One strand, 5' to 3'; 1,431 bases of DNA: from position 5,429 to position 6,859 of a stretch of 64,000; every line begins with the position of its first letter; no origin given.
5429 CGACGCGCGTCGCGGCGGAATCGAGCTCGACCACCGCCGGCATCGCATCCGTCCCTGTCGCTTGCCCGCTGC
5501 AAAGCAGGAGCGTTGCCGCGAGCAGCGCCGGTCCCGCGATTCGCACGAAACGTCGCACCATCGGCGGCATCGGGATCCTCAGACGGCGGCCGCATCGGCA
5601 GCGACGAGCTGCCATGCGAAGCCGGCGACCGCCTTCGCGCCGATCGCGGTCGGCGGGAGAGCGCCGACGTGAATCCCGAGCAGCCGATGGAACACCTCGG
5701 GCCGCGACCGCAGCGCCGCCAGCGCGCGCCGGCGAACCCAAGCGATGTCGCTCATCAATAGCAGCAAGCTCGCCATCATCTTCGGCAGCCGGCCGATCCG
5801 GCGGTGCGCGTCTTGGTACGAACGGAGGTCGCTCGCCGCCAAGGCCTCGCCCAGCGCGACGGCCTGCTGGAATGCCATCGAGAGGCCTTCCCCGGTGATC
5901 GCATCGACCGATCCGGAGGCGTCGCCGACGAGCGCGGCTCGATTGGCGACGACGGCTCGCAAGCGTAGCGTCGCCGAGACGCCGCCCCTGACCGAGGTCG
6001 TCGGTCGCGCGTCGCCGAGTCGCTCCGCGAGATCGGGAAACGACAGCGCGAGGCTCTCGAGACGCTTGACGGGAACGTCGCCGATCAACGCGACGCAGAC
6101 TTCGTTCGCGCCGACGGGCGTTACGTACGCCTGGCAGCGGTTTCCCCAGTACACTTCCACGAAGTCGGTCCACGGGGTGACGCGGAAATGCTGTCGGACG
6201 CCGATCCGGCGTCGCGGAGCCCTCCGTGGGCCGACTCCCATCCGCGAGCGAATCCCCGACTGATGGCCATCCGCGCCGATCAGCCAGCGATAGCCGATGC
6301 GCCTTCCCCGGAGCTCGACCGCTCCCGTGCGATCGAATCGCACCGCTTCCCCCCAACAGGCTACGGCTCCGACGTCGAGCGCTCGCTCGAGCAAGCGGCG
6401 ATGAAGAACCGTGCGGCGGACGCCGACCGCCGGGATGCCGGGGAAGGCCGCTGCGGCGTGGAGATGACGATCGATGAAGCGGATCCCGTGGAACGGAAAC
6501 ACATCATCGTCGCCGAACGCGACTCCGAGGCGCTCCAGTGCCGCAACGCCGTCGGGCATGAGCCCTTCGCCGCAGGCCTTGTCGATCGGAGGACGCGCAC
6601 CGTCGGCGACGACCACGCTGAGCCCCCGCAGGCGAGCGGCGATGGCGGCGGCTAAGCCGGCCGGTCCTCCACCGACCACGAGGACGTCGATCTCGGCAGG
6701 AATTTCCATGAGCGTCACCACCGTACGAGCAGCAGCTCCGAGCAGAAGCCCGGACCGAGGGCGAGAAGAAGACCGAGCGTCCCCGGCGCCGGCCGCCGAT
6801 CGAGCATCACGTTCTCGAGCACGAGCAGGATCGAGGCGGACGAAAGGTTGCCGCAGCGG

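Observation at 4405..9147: Type III PKS embedded in an unusual five-gene operon: aminotransferase / type III PKS / FAD oxidoreductase / YceI / cytochrome c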

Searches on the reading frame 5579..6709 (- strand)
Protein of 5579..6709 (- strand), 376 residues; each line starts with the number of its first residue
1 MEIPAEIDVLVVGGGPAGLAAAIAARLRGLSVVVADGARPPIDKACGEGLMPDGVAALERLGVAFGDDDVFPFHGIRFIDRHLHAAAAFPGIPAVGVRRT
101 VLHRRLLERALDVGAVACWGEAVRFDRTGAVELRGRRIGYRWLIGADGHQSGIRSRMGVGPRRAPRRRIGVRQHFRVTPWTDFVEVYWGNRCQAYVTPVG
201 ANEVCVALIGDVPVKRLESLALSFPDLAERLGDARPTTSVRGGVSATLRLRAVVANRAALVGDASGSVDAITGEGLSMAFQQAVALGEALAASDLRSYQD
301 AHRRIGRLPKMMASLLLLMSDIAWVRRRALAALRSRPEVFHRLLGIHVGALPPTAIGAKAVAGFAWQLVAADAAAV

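Call 4: search_protein_families(library=pfam, proteins=[window:5579-6709:-])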
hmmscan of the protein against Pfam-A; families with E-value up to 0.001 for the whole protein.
window:5579-6709:- (376 aa): 6 families
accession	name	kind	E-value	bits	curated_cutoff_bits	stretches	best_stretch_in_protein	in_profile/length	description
PF01494.25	FAD_binding_3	-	1.5e-10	41.3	22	2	6-64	1-59/349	FAD binding domain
PF00890.30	FAD_binding_2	-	1.7e-05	24.6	20.4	1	8-39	1-32/414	FAD binding domain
PF03486.20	HI0933_like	-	7.1e-05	22.8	50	1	8-44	2-38/244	HI0933-like protein Rossmann domain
PF12831.13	FAD_oxidored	-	9.6e-05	22.3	27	1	8-34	1-27/416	FAD dependent oxidoreductase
PF07992.20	Pyr_redox_2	-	9.7e-05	22.4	26.1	1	8-38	2-33/291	Pyridine nucleotide-disulphide oxidoreductase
PF01266.30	DAO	-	0.00029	20.9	27.9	1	8-38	1-31/353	FAD dependent oxidoreductase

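Call 5: search_protein_families(library=ncbifam, proteins=[window:5579-6709:-])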
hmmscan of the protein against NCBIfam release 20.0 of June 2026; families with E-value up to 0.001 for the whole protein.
window:5579-6709:- (376 aa): 57 families (the best 25 are shown)
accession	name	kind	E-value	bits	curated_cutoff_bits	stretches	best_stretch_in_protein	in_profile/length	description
TIGR02032.1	GG-red-SF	subfamily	1.2e-25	90.8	158.8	1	8-285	2-292/297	geranylgeranyl reductase family protein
NF045655.1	MkRedMenJ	equivalog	9.2e-16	57.7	700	1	5-297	3-322/406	menaquinone reductase MenJ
NF005313.0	PRK06847.1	subfamily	7.6e-14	51.4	372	1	8-294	6-320/375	hypothetical protein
TIGR01988.1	Ubi-OHases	subfamily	8.9e-13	47.8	224.65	2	8-177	1-191/387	ubiquinone biosynthesis hydroxylase, UbiH/UbiF/VisC/COQ6 family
NF049967.1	QhpG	equivalog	9.3e-13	47.9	240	1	9-286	1-282/423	flavin-dependent monooxygenase QhpG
NF033145.1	rif_monoox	equivalog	1.3e-12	47.4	800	1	7-163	1-166/472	rifampin monooxygenase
NF005788.0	PRK07608.1-3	equivalog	2.1e-11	43.2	478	1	135-294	150-317/388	UbiH/UbiF family hydroxylase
NF005691.0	PRK07494.1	equivalog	2e-10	39.8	459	1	5-64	7-65/404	UbiH/UbiF family hydroxylase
NF004832.0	PRK06184.1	subfamily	4.3e-09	35.7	476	1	5-64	5-64/506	hypothetical protein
NF004780.0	PRK06126.1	subfamily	5.3e-09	34.9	445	1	2-38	4-40/552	hypothetical protein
NF005599.0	PRK07333.1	equivalog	5.8e-09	35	549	1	249-292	284-327/414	ubiquinone biosynthesis hydroxylase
NF005566.0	PRK07236.1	subfamily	8.1e-09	34.8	333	1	6-157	6-160/386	hypothetical protein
TIGR02023.1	BchP-ChlP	subfamily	1e-08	34.6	343.3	1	137-316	141-328/388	geranylgeranyl diphosphate reductase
NF005452.0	PRK07045.1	equivalog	1.6e-08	33.8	397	1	248-293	277-324/388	putative monooxygenase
NF008519.0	PRK11445.1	equivalog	2.8e-08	33.4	303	0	256-294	266-304/355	FAD-binding protein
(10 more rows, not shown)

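Call 14: search_solved_structures(query=window:5579-6709:-, max_evalue=0.001)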
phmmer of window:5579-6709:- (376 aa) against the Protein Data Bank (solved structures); distinct sequences matched with E-value up to 0.001: 26.
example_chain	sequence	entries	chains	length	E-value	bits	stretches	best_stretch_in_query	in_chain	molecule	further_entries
3all_A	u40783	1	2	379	7.9e-10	41.4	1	11-291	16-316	2-methyl-3-hydroxypyridine-5-carboxylic acid oxygenase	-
3alm_A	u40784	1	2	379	1.4e-09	40.6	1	11-291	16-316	2-methyl-3-hydroxypyridine-5-carboxylic acid oxygenase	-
3alj_A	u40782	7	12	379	1.8e-09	40.3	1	11-291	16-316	2-methyl-3-hydroxypyridine-5-carboxylic acid oxygenase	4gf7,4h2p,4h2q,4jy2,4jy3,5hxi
4h2n_A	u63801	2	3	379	1.8e-09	40.2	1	11-291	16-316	2-methyl-3-hydroxypyridine-5-carboxylic acid oxygenase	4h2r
3gmb_A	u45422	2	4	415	2.4e-09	39.8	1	11-291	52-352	2-methyl-3-hydroxypyridine-5-carboxylic acid oxygenase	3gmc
5kow_A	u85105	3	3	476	4.9e-07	32.2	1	7-339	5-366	Pentachlorophenol 4-monooxygenase | Putative rifampin monooxygenase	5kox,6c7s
5vqb_A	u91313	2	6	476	4.7e-06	29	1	7-292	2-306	Rifampin monooxygenase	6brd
6ui5_A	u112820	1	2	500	5.5e-06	28.8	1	9-159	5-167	2-polyprenyl-6-methoxyphenol hydroxylase-like FAD-dependent oxidoreductase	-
3oz2_A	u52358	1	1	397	8.9e-06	28.1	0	7-51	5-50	Digeranylgeranylglycerophospholipid reductase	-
7vwp_D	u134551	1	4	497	1.3e-05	27.6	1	6-160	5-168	FlsO1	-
7fco_A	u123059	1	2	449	1.3e-05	27.6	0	6-64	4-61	ChlB4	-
6j0z_C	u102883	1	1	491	1.4e-05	27.4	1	7-292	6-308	Putative angucycline-like polyketide oxygenase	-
6sw1_A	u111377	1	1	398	0.00012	24.3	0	6-300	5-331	Probable FAD-dependent monooxygenase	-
7yj0_A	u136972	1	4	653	0.00017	23.8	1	4-64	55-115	VibO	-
5bul_A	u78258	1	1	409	0.00024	23.3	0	7-72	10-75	flavin-dependent halogenase triple mutant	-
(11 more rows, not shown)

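Call 81: find_homologous_proteins(query=window:5579-6709:-, max_evalue=1e-10)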
Query window:5579-6709:- (376 aa): 7982 proteins with E <= 1e-10 among 8000 candidates; the best 120 are listed.
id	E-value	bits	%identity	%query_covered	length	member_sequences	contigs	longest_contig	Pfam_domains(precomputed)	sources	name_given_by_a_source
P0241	5.7e-230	781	95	100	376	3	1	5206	PF00890.31,PF01494.26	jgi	jgi:flavin-dependent dehydrogenase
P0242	3.5e-210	716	86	99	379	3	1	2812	PF00890.31,PF01494.26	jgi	jgi:flavin-dependent dehydrogenase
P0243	4.3e-209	712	86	100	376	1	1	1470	PF00890.31,PF03486.21,PF01494.26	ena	-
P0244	1.1e-202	691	83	99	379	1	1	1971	PF00890.31,PF07992.21,PF03486.21,PF01494.26,PF12831.14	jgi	jgi:flavin-dependent dehydrogenase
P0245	7.0e-200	682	83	100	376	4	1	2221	PF00890.31,PF01494.26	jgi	jgi:flavin-dependent dehydrogenase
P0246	5.5e-198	675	83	100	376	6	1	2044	PF01266.31,PF00890.31,PF07992.21,PF01494.26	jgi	jgi:flavin-dependent dehydrogenase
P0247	9.4e-164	563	83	81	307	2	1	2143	PF01494.26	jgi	jgi:menaquinone-9 beta-reductase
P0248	1.9e-136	473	60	99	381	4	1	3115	PF01266.31,PF13450.13,PF00890.31,PF07992.21,PF03486.21,PF04820.21,PF01494.26,PF12831.14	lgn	-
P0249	1.5e-133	463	61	98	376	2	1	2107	PF01266.31,PF13450.13,PF00890.31,PF07992.21,PF03486.21,PF01494.26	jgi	jgi:flavin-dependent dehydrogenase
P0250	2.0e-133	463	61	99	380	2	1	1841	PF07992.21,PF04820.21,PF01494.26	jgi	jgi:flavin-dependent dehydrogenase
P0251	2.8e-133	463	60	99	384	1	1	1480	PF01494.26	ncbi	-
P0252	7.2e-128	445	57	93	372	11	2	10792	PF01266.31,PF13450.13,PF01494.26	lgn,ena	-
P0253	8.3e-126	438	60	98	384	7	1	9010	PF01266.31,PF00890.31,PF07992.21,PF01494.26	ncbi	-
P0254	2.6e-125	436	57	93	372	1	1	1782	PF01266.31,PF13450.13,PF00890.31,PF07992.21,PF04820.21,PF01494.26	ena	-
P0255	7.1e-124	432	56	93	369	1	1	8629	PF01266.31,PF01494.26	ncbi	-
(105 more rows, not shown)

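Call 90: predict_structure(alignment_id=A3)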
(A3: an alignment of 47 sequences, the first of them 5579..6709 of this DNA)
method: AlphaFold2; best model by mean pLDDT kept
length: 376 residues; sequences in the alignment: 47
mean_pLDDT: 89.7   pTM: 0.90
mean pLDDT of the five models: 89.7, 89.1, 87.3, 86.9, 85.9
residues with pLDDT >= 90: 230; 70-90: 134; 50-70: 8; < 50: 4
segments of 3 or more residues with pLDDT < 50: 373-376
pLDDT, mean of each block of 10 residues (from residue 1): 89 96 98 94 80 95 92 96 93 92 97 95 83 90 93 89 80 94 93 93 93 72 91 92 83 94 88 88 98 97 92 89 90 91 89 83 78 50
secondary structure, 60 per line:
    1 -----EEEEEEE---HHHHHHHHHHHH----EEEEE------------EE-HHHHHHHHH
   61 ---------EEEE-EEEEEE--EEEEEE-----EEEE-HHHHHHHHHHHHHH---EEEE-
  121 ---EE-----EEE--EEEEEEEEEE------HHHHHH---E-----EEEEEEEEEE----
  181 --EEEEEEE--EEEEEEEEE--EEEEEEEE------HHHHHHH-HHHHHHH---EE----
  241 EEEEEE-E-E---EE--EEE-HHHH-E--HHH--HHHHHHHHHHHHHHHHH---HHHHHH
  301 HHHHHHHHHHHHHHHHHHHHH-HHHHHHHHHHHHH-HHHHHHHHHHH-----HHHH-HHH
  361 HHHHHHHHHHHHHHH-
elements in order: E6-12 H16-27 E32-36 H52-60 E70-73 E75-80 E83-88 E94-97 H99-112 E116-119 E131-133 E136-145 H152-157 E167-176 E183-189 E192-200 E203-210 H217-223 H225-231 E241-246 E258-260 H262-265 H275-291 H295-321 H323-335 H337-347 H353-356 H358-375

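Call 92: fold_search(model_id=the predicted structure, library=pdb)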
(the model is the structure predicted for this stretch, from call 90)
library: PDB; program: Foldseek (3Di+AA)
matches with E <= 10: 1989; with E <= 0.001: 1102
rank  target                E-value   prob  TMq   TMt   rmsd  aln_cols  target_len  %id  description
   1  5bva                  7.6e-24  1.00  0.72  0.69   6.2       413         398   19  Structure of flavin-dependent brominase Bmp2 (released 2016-03-09)
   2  5bul                  3.1e-23  1.00  0.77  0.74   4.6       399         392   18  Structure of flavin-dependent brominase Bmp2 triple mutant Y302S F306V A345W (released 2016-03-09)
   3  6fho                  5.2e-23  1.00  0.66  0.68   6.1       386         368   21  Crystal structure of pqsL, a probable FAD-dependent monooxygenase from Pseudomonas aeruginosa - new refinement (released 2018-04-25)
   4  2x3n                  7.4e-23  1.00  0.65  0.67   6.3       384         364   21  Crystal structure of pqsL, a probable FAD-dependent monooxygenase from Pseudomonas aeruginosa (released 2010-07-21)
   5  6sw2                  1.3e-22  1.00  0.66  0.68   6.1       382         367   21  Crystal Structure of P. aeruginosa PqsL in complex with 2-aminobenzoylacetate (released 2020-06-03)
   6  6sw1                  1.3e-22  1.00  0.66  0.67   6.2       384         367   21  Crystal Structure of P. aeruginosa PqsL: R41Y, I43R, G45R, C105G mutant (released 2020-06-03)
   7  3nix_E                2.1e-22  1.00  0.79  0.74   4.3       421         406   17  Crystal structure of flavoprotein/dehydrogenase from Cytophaga hutchinsonii. Northeast Structural Genomics Consortium  (released 2010-06-30)
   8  6foy_B                2.7e-22  1.00  0.69  0.59   6.2       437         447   18  The crystal structure of P.fluorescens Kynurenine 3-monooxygenase (KMO) in complex with competitive inhibitor No. 9 (released 2019-08-21)
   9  6foz_A                3.0e-22  1.00  0.67  0.58   6.5       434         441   18  The crystal structure of P.fluorescens Kynurenine 3-monooxygenase (KMO) in complex with competitive inhibitor No. 13 (released 2019-08-21)
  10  8urd_C                3.0e-22  1.00  0.67  0.63   6.9       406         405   15  Bacillus niacini flavin monooxygenase with bound (2,6)DHP (released 2024-09-18)
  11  3nix_C                4.7e-22  1.00  0.76  0.71   4.9       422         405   15  Crystal structure of flavoprotein/dehydrogenase from Cytophaga hutchinsonii. Northeast Structural Genomics Consortium  (released 2010-06-30)
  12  6foz_B                6.0e-22  1.00  0.68  0.60   6.2       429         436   19  The crystal structure of P.fluorescens Kynurenine 3-monooxygenase (KMO) in complex with competitive inhibitor No. 13 (released 2019-08-21)
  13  8urd_B                6.4e-22  1.00  0.67  0.63   6.5       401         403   15  Bacillus niacini flavin monooxygenase with bound (2,6)DHP (released 2024-09-18)
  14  5buk_B                7.6e-22  1.00  0.78  0.69   4.8       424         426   17  Structure of flavin-dependent chlorinase Mpy16 (released 2016-03-09)
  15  5x6q                  7.6e-22  1.00  0.63  0.55   7.1       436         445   18  Crystal structure of Pseudomonas fluorescens KMO in complex with Ro 61-8048 (released 2018-02-21)
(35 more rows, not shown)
